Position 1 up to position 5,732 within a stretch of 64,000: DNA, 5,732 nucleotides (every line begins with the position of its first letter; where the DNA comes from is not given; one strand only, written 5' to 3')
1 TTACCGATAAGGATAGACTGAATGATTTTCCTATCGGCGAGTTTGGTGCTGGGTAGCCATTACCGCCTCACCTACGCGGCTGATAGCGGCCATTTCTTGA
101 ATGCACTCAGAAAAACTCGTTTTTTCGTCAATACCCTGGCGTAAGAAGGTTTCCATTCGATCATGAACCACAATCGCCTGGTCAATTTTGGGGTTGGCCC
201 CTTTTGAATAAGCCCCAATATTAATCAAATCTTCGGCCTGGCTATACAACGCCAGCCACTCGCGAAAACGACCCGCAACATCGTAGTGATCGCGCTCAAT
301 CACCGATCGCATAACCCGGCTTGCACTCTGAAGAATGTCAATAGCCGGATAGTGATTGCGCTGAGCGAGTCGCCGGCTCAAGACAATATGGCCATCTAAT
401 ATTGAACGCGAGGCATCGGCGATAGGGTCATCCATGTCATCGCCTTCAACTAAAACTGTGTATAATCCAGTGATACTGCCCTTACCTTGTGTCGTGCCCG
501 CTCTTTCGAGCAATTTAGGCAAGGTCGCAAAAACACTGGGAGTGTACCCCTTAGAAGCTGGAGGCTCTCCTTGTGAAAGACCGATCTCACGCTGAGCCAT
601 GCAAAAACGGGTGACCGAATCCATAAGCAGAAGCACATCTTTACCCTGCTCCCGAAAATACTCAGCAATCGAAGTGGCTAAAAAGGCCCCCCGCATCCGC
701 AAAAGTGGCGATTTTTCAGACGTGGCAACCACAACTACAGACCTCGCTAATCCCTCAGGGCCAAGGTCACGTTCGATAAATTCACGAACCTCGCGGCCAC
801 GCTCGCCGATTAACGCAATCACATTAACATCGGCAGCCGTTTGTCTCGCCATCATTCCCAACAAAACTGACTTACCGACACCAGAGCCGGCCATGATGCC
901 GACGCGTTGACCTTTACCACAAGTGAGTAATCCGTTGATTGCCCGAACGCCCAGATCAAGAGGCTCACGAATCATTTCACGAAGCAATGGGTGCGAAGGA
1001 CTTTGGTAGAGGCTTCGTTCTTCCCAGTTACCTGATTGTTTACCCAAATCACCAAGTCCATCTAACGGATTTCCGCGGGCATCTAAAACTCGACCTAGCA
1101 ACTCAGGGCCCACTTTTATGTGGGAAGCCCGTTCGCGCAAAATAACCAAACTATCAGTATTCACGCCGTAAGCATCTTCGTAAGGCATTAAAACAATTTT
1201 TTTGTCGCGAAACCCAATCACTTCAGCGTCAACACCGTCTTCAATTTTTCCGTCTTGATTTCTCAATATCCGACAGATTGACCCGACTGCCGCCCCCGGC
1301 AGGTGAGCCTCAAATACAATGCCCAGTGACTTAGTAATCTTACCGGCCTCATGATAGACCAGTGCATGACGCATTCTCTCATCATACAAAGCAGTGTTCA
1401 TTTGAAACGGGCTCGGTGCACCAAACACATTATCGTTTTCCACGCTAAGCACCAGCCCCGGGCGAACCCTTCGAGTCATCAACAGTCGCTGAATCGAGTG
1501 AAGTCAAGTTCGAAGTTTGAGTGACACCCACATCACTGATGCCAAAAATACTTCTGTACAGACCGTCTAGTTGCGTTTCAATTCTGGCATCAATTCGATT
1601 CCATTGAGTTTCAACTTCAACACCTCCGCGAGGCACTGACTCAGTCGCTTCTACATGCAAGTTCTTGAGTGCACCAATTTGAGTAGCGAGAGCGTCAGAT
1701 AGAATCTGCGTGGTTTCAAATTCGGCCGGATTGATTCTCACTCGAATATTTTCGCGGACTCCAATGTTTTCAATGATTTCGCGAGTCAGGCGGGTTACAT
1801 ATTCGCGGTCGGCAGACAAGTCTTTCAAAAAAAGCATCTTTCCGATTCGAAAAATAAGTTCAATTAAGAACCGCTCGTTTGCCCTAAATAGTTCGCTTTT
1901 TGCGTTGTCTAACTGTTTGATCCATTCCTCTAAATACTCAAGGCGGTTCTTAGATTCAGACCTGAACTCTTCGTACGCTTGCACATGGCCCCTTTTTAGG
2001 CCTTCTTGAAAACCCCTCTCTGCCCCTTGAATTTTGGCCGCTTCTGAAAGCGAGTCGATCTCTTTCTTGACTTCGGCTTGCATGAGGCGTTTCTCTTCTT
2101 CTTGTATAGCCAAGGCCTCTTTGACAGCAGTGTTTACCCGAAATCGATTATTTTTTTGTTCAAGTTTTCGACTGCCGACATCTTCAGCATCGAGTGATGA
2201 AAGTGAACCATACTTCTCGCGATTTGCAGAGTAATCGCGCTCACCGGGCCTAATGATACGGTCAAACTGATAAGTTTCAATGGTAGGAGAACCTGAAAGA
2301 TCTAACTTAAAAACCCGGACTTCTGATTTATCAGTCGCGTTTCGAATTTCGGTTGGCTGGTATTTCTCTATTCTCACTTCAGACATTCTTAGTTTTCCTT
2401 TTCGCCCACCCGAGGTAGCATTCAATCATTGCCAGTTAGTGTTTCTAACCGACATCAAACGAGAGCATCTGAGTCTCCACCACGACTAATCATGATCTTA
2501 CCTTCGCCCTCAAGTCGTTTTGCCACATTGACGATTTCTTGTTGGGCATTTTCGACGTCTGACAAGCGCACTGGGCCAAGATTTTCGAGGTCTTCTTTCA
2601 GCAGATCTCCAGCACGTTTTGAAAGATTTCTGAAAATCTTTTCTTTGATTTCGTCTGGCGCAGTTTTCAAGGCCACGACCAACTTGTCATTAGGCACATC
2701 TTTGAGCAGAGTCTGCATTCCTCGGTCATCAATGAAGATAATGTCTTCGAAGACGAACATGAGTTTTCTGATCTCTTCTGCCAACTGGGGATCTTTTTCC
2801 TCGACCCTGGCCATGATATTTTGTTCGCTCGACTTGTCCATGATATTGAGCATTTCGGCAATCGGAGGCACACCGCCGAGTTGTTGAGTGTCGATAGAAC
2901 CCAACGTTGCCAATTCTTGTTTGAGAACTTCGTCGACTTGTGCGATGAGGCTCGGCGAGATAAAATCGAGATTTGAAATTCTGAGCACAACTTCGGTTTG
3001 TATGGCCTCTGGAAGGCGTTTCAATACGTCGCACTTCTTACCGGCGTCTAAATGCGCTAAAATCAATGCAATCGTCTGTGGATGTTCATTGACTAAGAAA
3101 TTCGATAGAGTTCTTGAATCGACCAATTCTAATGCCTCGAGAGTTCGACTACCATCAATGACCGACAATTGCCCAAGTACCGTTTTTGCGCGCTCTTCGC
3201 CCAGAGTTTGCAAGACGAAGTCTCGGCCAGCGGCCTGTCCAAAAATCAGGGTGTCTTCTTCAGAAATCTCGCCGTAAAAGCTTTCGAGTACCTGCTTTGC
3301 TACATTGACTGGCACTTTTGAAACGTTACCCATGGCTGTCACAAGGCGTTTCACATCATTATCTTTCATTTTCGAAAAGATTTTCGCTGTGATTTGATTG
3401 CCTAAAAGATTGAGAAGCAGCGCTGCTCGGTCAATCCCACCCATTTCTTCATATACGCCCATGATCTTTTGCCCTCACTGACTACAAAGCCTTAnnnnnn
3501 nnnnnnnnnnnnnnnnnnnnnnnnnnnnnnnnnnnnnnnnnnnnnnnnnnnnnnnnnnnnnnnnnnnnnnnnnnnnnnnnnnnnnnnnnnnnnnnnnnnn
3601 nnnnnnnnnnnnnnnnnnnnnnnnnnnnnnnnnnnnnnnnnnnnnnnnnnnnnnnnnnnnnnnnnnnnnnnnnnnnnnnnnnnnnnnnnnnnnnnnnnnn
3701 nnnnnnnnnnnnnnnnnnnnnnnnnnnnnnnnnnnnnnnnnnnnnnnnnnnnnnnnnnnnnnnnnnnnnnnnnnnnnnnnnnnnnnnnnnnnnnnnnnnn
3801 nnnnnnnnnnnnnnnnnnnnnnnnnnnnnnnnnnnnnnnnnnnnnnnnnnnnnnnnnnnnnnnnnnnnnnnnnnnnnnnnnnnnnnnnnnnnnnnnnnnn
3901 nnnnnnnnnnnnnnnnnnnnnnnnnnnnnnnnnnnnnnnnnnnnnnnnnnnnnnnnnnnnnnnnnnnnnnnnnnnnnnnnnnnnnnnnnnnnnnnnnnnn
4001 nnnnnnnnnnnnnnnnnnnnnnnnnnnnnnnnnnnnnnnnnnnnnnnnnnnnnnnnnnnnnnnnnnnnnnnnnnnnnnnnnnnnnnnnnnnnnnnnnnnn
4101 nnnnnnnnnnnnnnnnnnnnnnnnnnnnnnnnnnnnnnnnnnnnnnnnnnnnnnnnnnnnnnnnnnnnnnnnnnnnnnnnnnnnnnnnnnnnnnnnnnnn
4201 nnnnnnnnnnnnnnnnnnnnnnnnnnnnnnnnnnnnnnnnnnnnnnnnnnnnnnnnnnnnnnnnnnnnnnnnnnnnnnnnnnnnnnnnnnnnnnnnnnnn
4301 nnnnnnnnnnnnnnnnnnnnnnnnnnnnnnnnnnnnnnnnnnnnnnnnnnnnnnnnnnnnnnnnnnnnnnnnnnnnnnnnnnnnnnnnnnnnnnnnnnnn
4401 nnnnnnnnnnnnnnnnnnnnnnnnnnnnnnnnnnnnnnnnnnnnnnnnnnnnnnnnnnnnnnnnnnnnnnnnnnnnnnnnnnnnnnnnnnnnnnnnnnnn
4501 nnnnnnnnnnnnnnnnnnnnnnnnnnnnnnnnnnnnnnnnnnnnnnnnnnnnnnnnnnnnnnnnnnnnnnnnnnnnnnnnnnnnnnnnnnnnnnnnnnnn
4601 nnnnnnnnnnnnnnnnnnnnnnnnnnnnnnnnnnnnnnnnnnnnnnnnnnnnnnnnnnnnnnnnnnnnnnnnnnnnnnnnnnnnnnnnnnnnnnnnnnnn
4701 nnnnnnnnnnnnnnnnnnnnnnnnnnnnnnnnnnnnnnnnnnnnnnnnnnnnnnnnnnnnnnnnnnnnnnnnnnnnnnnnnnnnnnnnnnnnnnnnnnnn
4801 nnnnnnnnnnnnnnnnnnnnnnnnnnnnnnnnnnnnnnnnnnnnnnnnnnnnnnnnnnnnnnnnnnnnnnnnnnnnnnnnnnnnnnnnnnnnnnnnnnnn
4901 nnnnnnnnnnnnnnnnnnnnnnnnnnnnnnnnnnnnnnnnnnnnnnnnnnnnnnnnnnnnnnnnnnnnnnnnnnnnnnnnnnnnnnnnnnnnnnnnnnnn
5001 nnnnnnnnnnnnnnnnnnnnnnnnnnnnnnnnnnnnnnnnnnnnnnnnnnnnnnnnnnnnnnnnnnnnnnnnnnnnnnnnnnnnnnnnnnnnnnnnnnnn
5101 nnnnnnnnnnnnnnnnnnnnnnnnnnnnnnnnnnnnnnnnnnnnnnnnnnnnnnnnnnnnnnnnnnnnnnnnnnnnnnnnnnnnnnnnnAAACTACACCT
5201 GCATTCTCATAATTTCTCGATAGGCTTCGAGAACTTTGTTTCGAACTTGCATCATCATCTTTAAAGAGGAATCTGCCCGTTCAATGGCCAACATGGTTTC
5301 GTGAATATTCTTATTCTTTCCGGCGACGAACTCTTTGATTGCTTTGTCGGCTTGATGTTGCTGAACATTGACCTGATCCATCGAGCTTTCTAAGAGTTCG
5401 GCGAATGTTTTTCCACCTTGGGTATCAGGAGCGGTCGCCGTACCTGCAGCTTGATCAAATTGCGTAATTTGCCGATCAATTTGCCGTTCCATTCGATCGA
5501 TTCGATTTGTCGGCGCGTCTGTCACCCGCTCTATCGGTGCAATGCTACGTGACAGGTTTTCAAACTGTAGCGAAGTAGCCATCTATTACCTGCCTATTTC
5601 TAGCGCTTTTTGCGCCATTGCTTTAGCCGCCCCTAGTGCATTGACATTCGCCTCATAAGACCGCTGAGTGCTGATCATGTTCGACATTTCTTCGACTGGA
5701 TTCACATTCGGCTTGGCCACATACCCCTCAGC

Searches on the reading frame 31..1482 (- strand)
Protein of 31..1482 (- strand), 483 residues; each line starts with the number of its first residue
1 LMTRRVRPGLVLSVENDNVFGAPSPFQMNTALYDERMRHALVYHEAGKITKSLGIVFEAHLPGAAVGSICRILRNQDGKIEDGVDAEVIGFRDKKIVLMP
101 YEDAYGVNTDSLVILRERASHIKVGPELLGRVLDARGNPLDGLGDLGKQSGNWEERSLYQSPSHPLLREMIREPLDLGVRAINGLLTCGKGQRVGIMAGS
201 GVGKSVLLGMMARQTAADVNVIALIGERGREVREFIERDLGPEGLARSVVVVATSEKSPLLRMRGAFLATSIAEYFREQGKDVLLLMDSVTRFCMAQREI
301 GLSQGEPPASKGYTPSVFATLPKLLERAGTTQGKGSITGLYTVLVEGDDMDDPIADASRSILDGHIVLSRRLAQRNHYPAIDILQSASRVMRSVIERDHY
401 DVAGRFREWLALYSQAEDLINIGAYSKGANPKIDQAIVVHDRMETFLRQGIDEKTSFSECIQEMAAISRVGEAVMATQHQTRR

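Call 21: search_protein_families(library=pfam, proteins=[window:31-1482:-], max_evalue=0.001)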
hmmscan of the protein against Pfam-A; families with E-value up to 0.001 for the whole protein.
window:31-1482:- (483 aa): 2 families
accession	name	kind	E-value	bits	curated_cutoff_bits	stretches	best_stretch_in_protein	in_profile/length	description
PF00006.31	ATP-synt_ab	-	1.5e-91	306.2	29.5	1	178-388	1-213/213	ATP synthase alpha/beta family, nucleotide-binding domain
PF18269.6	T3SS_ATPase_C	-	2.6e-26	91.7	22.7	1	396-465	2-71/72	T3SS EscN ATPase C-terminal domain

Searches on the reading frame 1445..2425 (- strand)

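Call 21: search_protein_families(library=pfam, proteins=[window:1445-2425:-], max_evalue=0.001)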
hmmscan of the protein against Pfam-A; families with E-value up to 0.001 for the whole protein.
window:1445-2425:- (326 aa): 1 family
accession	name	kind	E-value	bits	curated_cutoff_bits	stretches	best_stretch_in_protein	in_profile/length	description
PF02108.21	FliH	-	1.8e-13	51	24.1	1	163-287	5-126/128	Flagellar assembly protein FliH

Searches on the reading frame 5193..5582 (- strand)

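Call 21: search_protein_families(library=pfam, proteins=[window:5193-5582:-], max_evalue=0.001)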
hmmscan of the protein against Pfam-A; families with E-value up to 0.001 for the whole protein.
window:5193-5582:- (129 aa): 1 family
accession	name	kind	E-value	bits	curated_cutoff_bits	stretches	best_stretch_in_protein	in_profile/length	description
PF02049.23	FliE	-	6.5e-28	97.2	22.4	1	44-129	4-89/89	Flagellar hook-basal body complex protein FliE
